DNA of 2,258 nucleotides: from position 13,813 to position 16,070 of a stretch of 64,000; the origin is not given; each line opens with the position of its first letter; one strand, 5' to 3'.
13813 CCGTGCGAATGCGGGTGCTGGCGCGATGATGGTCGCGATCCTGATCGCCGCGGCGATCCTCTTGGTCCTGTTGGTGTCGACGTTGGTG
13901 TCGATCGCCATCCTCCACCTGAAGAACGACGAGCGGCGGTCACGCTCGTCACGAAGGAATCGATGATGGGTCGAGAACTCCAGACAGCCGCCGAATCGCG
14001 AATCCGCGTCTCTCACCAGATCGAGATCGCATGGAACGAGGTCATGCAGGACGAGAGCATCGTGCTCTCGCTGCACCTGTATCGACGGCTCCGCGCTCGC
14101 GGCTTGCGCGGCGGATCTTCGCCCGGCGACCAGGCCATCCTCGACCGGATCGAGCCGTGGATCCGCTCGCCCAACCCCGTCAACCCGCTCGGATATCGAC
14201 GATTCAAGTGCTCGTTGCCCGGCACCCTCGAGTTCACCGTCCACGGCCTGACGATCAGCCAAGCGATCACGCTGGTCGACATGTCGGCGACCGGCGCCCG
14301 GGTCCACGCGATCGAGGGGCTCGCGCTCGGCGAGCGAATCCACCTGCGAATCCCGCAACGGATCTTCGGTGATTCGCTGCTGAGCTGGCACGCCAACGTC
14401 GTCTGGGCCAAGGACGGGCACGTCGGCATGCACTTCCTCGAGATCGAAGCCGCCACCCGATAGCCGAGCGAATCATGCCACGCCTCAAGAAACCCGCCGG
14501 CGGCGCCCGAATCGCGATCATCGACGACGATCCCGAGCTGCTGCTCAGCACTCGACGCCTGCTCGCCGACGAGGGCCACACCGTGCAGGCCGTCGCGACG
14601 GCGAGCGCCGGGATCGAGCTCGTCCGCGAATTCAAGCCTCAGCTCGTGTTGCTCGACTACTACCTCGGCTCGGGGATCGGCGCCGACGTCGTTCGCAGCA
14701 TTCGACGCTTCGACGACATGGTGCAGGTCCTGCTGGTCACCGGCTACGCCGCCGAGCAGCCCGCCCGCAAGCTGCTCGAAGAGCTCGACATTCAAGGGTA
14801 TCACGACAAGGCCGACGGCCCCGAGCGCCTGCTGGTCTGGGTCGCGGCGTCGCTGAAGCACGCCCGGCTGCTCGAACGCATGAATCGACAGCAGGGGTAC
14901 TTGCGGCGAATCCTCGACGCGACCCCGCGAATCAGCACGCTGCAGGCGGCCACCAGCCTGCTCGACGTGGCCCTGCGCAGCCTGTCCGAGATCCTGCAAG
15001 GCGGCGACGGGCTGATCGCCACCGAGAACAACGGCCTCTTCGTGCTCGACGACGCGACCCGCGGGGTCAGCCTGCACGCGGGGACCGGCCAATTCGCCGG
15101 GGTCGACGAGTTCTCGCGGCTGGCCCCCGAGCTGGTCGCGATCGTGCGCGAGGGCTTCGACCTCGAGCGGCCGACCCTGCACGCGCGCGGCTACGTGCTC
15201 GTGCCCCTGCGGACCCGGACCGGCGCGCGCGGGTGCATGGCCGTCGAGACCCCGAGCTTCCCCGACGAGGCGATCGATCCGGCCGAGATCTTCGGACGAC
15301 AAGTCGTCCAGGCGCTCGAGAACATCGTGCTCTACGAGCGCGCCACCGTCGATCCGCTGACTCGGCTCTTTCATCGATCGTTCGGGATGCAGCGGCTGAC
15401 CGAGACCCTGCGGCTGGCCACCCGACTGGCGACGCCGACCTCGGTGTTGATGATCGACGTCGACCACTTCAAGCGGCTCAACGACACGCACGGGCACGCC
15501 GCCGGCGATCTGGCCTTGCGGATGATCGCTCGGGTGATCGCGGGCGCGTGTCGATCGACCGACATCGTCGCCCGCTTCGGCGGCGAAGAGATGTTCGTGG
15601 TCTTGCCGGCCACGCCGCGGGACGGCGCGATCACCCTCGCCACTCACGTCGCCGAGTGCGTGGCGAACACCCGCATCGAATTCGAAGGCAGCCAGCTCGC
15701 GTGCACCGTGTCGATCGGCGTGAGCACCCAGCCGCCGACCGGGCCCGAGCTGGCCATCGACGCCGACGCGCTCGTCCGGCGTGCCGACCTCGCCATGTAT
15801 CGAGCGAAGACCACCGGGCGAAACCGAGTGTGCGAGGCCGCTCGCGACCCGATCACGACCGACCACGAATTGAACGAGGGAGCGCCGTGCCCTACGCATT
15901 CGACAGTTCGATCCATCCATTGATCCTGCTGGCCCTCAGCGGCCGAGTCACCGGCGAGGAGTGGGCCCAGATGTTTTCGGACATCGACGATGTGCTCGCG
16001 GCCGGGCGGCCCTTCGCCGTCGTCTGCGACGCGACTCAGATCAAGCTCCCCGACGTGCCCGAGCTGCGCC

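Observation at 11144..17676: Eight-gene, translationally coupled operon linking a Cys-rich-repeat lipoprotein to PilZ, REC-GAF-GGDEF, a STAS-like protein and a histidine kinase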

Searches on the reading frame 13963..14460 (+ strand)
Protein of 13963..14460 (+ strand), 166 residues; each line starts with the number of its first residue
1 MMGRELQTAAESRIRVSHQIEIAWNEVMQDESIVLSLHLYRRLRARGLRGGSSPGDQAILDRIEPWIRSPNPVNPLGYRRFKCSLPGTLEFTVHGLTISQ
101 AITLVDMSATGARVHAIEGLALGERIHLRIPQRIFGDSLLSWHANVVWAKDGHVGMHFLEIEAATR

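Call 11: search_protein_families(library=pfam, proteins=[window:13963-14460:+], max_evalue=0.01)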
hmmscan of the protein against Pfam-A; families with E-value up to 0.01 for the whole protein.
window:13963-14460:+ (166 aa): 1 family
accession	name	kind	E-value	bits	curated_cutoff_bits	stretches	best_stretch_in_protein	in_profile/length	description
PF07238.19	PilZ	-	1.3e-09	38.7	22.5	1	78-165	5-92/102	PilZ domain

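Call 27: find_homologous_proteins(query=window:13963-14460:+, max_evalue=0.001)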
Query window:13963-14460:+ (166 aa): 2 proteins with E <= 0.001 among 232 candidates.
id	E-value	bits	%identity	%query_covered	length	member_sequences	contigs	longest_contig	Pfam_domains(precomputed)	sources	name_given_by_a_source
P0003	2.4e-87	309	100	84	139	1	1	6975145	PF07238.20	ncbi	ncbi:PilZ domain-containing protein [Nannocystaceae bacterium ST9]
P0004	3.4e-84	298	80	100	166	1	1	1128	PF07238.20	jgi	jgi:PilZ domain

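Call 28: find_encoding_contigs(protein=P0004, flank=10000, max_places=4)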
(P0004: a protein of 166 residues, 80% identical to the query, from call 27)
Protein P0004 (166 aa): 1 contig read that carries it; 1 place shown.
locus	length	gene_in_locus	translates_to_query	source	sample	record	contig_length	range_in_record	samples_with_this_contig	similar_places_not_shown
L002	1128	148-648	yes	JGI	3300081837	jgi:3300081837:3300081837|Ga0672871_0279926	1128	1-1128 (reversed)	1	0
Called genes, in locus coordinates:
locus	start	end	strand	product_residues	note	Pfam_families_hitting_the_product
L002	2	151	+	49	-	?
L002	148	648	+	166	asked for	PF07238:PilZ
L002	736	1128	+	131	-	?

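Call 49: search_solved_structures(query=window:13963-14460:+, max_evalue=1, show_alignments=3)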
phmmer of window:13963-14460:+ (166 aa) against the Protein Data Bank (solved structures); distinct sequences matched with E-value up to 1: 0.

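Call 60: search_protein_families(library=ncbifam, proteins=[window:13963-14460:+], max_evalue=0.1)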
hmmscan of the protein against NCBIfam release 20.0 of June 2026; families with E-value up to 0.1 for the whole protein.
window:13963-14460:+ (166 aa): 0 families

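Call 70: search_protein_families(library=padloc, proteins=[window:13963-14460:+], max_evalue=0.01)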
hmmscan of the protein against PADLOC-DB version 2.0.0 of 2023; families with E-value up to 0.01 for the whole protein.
window:13963-14460:+ (166 aa): 0 families

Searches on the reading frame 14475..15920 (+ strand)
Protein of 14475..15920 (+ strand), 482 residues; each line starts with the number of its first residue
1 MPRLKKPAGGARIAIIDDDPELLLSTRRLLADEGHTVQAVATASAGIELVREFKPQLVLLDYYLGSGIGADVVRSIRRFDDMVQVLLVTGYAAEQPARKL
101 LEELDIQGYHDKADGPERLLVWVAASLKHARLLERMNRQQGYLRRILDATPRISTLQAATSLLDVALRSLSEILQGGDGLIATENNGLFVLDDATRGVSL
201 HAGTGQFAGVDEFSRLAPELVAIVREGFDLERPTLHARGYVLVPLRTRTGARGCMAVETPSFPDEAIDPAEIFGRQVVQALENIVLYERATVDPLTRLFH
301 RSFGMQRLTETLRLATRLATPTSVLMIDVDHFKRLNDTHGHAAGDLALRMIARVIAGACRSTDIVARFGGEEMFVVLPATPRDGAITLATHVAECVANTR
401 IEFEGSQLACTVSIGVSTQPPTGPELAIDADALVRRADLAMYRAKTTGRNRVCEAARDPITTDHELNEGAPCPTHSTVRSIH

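Call 11: search_protein_families(library=pfam, proteins=[window:14475-15920:+], max_evalue=0.01)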
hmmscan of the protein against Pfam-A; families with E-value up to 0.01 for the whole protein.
window:14475-15920:+ (482 aa): 4 families
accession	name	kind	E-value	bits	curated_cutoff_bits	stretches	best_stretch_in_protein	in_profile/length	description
PF00990.26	GGDEF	-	1e-39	136.4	23.8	1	290-451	1-161/161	Diguanylate cyclase, GGDEF domain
PF00072.30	Response_reg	-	4.4e-15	56.3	30.2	1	13-120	1-107/111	Response regulator receiver domain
PF11849.14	DUF3369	-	1.3e-10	42.2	27.2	1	124-289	2-167/168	Domain of unknown function (DUF3369)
PF13492.12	GAF_3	-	6.8e-05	23.7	27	1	230-283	73-129/129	GAF domain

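Call 18: find_encoding_contigs(protein=window:14475-15920:+, flank=10000, max_places=6)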
Protein window:14475-15920:+ (482 aa): no gene with exactly this product is on record in the collection.

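Call 29: find_related_loci(query=window:14475-15920:+, collection=genome_contigs, flank=10000)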
Query window:14475-15920:+ (482 aa) in genome_contigs; peptide patterns used: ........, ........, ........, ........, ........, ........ (x = any residue, [..] = any of these).
600 stretches matched a pattern (row limit reached: there are more); 587 encode a relative of the query (tblastn E <= 1e-3); the best 80 are kept; 80 distinct loci.
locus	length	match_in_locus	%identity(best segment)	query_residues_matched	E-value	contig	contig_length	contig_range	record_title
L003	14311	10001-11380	37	3-460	2e-86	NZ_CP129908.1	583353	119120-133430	Deinococcus radiomollis strain PO-04-20-132 plasmid unnamed2, complete sequence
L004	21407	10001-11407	36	1-456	3e-79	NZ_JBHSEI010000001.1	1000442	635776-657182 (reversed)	Deinococcus hohokamensis strain CCUG 55995 platanus_K_17_124_1, whole genome shotgun sequence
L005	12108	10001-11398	33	10-452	5e-68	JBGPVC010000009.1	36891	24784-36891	MAG: Candidatus Limnocylindria bacterium isolate OBJ1_062018_110_27 k141_280677_length_36891_cov_15.5127, whole genome s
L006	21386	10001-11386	33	10-448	6e-68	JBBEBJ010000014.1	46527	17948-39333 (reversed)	MAG: Chloroflexota bacterium isolate LejiaF_70_124 Lejia_F_1136_length_46527_cov_77, whole genome shotgun sequence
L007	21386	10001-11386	32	3-456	8e-68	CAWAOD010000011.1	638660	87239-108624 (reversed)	MAG: uncultured Spirochaetota bacterium isolate MFD01476.bin.3.353 genome assembly, contig: contig_44617, whole genome s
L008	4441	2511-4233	39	228-453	3e-40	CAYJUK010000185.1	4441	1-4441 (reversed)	MAG TPA_asm: uncultured Planctomycetales bacterium isolate ERP125453_co1_189 genome assembly, contig: NODE_27046_length_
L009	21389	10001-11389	31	13-457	4e-39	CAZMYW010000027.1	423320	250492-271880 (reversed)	MAG TPA_asm: uncultured Nitrospirota bacterium isolate binchicken_co165_411 genome assembly, contig: k141_1946799, whole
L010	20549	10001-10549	41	274-456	4e-37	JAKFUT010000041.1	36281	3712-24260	MAG: Candidatus Obscuribacterales bacterium isolate D1_Bin_4 D1_0000930, whole genome shotgun sequence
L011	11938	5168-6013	32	3-291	7e-37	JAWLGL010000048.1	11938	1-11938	MAG: Clostridia bacterium isolate 30dZY2.bin.108 NODE_6506_length_11938_cov_3.018921, whole genome shotgun sequence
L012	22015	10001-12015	39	244-459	4e-36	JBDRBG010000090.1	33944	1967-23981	MAG: Candidatus Omnitrophota bacterium isolate MEGAHIT-group-1.1043 k141_10188493, whole genome shotgun sequence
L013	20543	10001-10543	45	277-459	6e-36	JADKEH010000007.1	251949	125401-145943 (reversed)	MAG: Candidatus Rhodoferax randersensis isolate Rand_18-Q3-R56-63_BAT3C.105_sub tig00001732-10-2517710, whole genome sho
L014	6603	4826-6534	37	228-459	1e-35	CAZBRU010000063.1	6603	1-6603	MAG TPA_asm: uncultured Planctomycetales bacterium isolate ERP125453_co2_380 genome assembly, contig: NODE_6869_length_6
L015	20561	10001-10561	42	276-463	3e-35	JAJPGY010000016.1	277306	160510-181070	MAG: Proteobacteria bacterium isolate Centralia_MAG_122 k107_2502908, whole genome shotgun sequence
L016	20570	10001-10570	43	264-459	6e-35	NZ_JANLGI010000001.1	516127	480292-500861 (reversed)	Bosea sp. 47.2.35 NODE_1_length_516127_cov_133.535009, whole genome shotgun sequence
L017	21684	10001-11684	40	238-455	2e-39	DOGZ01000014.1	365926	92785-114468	MAG TPA_asm: Candidatus Omnitrophota bacterium isolate UBA10174 contig_7454, whole genome shotgun sequence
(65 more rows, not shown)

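Call 60: search_protein_families(library=ncbifam, proteins=[window:14475-15920:+], max_evalue=0.1)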
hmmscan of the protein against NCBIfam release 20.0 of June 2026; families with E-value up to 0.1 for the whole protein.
window:14475-15920:+ (482 aa): 82 families (the best 25 are shown)
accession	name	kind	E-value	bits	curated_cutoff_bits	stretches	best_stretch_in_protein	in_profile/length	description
TIGR00254.1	GGDEF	domain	4.7e-46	156.5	37.4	1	288-453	3-165/168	diguanylate cyclase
NF007135.0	PRK09581.1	equivalog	1e-43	149.8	474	1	288-456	290-456/457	PleD family two-component system response regulator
NF041606.1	dguan_cyc_DgcA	equivalog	2.1e-42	145.3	370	1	280-453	168-337/340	diguanylate cyclase DgcA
NF038266.1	diguan_SiaD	equivalog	1.6e-40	139.1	290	1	283-452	87-252/252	biofilm regulation diguanylate cyclase SiaD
NF007380.0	PRK09894.1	equivalog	7e-38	130.6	256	1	277-454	116-286/296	diguanylate cyclase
NF007423.1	PRK09966.1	equivalog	1.8e-33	116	325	1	279-445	228-390/390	diguanylate cyclase DgcN/YfiN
NF047654.1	DiguCycDgcRLepto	equivalog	6.3e-31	107.4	500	1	270-453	114-294/295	diguanylate cyclase DgcR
NF011955.1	PRK15426.1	equivalog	2.9e-28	98.4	408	1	289-455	397-561/564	cellulose biosynthesis regulator diguanylate cyclase DgcQ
NF007298.0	PRK09776.1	equivalog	3.3e-28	98.1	1135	1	288-453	682-843/1111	diguanylate cyclase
NF051473.1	DigCycDgcsShew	equivalog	7.5e-28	97.7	400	1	277-451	118-287/291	diguanylate cyclase DgcS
NF007599.0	PRK10245.1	equivalog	1.6e-27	95.9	402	1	290-455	210-370/371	diguanylate cyclase AdrA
NF045675.1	PhdiestaseDibA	equivalog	1.8e-24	86.1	980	1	289-450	202-359/623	phosphodiesterase DibA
NF007474.0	PRK10060.1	equivalog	2.6e-20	72.2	782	1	287-453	234-393/663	cyclic di-GMP phosphodiesterase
NF053781.1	cdiGMPphdstlr2612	equivalog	1.2e-18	66.2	1600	1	284-449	834-996/1268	Tlr1612 family c-di-GMP phosphodiesterase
NF047872.1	GGDEF_GdpS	equivalog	7.6e-17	61.5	400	1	290-452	187-347/355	GGDEF domain-containing protein GdpS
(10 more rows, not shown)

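Call 66: search_solved_structures(query=window:14475-15920:+, max_evalue=1e-20, show_alignments=2)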
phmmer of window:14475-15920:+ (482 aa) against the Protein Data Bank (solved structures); distinct sequences matched with E-value up to 1e-20: 34.
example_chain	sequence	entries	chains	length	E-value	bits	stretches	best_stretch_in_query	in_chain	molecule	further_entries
3bre_A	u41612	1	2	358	1.5e-30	109.5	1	279-453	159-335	Probable two-component response regulator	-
5euh_A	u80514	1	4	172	2.4e-30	108.9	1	291-458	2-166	Putative GGDEF domain membrane protein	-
3i5c_A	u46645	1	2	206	1.9e-28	102.6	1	288-453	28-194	Fusion of General control protein GCN4 and WSPR response regulator protein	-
9t28_A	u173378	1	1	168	3.4e-28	101.8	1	293-452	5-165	diguanylate cyclase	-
3i5b_A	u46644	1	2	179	4.2e-28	101.5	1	293-453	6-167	WspR response regulator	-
6hbz_A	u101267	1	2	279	7.9e-28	100.6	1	277-453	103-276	GGDEF domain protein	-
3i5a_A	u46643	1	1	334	1.6e-26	96.3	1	266-453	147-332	Response regulator/GGDEF domain protein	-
2wb4_A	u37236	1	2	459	4.1e-25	91.6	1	287-454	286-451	DIGUANYLATE CYCLASE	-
8c05_A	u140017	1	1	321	4.3e-25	91.6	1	289-453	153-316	Sensor domain-containing diguanylate cyclase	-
1w25_A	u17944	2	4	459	4.4e-25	91.5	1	287-454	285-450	STALKED-CELL DIFFERENTIATION CONTROLLING PROTEIN | RESPONSE REGULATOR PLED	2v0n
6zxm_A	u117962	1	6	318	5e-25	91.3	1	270-452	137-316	Putative GGDEF/response regulator receiver domain protein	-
9g85_A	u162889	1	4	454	5.4e-25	91.2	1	287-453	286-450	Response regulator PleD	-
9g86_A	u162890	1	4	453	6e-25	91.1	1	287-453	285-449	Response regulator PleD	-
4zmu_A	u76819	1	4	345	1.3e-24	90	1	289-453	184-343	diguanylate cyclase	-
9p6j_A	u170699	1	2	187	5.4e-24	87.9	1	280-452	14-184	diguanylate cyclase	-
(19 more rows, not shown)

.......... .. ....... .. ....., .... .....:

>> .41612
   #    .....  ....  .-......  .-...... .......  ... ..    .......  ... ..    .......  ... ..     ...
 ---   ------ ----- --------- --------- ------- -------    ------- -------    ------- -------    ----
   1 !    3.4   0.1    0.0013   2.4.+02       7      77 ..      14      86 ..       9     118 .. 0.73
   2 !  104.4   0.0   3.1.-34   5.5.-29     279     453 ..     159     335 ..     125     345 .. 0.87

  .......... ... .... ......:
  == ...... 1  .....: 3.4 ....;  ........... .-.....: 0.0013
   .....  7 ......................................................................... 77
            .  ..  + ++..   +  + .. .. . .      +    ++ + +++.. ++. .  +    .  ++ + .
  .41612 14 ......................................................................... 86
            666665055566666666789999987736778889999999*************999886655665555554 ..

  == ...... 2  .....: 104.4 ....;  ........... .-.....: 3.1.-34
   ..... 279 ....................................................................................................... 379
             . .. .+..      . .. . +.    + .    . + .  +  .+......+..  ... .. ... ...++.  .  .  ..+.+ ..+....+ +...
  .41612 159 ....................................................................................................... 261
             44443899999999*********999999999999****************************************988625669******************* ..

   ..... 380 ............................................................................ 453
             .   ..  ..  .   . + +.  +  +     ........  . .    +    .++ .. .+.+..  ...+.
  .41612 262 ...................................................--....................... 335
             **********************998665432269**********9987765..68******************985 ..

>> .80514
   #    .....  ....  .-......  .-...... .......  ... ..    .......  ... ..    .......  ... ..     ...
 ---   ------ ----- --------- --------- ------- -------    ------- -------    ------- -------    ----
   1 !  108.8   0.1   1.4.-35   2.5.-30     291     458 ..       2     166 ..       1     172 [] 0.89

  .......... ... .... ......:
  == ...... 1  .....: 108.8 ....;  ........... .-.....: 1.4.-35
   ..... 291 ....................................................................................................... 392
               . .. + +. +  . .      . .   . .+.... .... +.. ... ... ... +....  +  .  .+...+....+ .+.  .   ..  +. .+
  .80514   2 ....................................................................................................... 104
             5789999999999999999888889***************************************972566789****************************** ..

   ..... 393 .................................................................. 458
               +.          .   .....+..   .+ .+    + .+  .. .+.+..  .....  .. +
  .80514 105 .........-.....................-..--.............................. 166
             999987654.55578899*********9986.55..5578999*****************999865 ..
